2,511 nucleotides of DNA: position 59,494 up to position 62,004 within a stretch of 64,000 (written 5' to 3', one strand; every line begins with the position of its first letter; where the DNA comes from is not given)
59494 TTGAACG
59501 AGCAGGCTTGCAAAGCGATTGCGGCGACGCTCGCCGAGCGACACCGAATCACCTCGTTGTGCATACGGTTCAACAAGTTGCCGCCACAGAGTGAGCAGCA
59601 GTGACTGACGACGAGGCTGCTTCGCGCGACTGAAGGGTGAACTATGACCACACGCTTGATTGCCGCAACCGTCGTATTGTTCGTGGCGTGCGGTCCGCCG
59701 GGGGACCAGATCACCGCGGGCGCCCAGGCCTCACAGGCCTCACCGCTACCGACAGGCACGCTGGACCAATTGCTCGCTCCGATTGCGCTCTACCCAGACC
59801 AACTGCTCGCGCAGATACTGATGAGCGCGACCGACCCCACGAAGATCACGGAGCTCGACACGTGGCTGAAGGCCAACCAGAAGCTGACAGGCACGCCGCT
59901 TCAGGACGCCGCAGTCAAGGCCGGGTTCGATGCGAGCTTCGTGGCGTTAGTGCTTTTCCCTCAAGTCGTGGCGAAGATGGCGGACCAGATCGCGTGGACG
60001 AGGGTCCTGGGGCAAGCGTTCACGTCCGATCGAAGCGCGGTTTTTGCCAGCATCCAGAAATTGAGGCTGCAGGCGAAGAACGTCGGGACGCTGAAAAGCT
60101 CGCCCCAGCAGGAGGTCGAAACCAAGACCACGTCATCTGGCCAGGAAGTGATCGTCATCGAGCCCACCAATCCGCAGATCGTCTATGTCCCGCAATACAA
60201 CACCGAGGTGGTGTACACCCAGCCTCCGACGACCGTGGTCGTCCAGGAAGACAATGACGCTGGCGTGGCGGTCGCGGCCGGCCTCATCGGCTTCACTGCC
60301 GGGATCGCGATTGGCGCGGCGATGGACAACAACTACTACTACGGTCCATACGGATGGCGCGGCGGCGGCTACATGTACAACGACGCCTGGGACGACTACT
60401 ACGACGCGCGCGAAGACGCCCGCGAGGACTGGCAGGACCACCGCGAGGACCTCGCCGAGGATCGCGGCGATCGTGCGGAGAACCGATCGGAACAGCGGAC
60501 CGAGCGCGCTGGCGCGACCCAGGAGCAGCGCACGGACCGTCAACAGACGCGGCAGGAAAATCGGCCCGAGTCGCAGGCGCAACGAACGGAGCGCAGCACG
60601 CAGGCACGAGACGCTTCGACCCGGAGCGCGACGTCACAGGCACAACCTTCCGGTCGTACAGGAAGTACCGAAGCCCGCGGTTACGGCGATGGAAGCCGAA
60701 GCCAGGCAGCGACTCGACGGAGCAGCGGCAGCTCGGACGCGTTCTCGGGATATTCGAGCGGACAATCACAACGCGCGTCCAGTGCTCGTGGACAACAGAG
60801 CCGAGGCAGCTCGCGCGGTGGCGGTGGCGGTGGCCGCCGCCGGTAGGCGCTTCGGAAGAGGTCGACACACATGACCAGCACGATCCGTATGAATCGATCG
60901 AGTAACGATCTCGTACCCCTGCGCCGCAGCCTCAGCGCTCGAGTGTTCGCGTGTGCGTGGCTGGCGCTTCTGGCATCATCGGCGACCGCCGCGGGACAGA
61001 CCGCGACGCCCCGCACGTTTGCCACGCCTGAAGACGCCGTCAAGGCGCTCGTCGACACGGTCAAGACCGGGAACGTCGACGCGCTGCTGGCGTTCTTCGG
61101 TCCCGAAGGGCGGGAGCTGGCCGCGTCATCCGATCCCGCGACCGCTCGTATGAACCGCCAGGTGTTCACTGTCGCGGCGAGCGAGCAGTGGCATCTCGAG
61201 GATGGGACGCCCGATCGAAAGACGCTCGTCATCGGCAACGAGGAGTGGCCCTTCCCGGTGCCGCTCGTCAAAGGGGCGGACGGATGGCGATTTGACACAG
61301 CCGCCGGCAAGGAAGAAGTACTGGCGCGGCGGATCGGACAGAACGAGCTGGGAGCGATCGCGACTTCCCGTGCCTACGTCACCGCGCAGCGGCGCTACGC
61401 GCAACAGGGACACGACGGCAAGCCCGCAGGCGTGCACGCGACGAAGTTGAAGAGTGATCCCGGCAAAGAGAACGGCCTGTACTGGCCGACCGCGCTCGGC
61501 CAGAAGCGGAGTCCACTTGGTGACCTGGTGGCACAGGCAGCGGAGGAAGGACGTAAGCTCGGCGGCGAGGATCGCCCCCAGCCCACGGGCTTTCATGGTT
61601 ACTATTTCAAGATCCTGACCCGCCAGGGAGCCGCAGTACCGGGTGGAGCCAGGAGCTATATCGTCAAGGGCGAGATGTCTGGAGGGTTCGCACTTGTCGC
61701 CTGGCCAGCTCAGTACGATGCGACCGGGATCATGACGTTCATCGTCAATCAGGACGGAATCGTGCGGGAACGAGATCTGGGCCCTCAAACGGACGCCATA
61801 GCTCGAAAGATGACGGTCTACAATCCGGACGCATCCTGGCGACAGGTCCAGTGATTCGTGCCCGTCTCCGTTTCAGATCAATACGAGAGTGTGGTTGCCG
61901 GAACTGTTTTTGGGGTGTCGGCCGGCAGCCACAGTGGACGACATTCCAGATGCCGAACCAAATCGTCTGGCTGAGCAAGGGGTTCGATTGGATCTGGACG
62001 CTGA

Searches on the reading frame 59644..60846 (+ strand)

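Call 53: search_protein_families(library=pfam, proteins=[window:59644-60846:+], max_evalue=0.0001)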
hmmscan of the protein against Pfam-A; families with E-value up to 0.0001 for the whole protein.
window:59644-60846:+ (400 aa): 1 family
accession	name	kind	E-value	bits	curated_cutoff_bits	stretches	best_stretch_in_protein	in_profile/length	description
PF11737.13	DUF3300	-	3.2e-54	184.3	25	1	39-249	4-206/227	Protein of unknown function (DUF3300)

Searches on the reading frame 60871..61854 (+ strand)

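Call 53: search_protein_families(library=pfam, proteins=[window:60871-61854:+], max_evalue=0.0001)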
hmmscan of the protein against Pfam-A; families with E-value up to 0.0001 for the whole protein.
window:60871-61854:+ (327 aa): 1 family
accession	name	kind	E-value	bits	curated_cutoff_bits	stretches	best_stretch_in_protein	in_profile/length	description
PF11453.13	DUF2950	-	6.2e-103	344.1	20.2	1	48-326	2-274/274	Protein of unknown function (DUF2950)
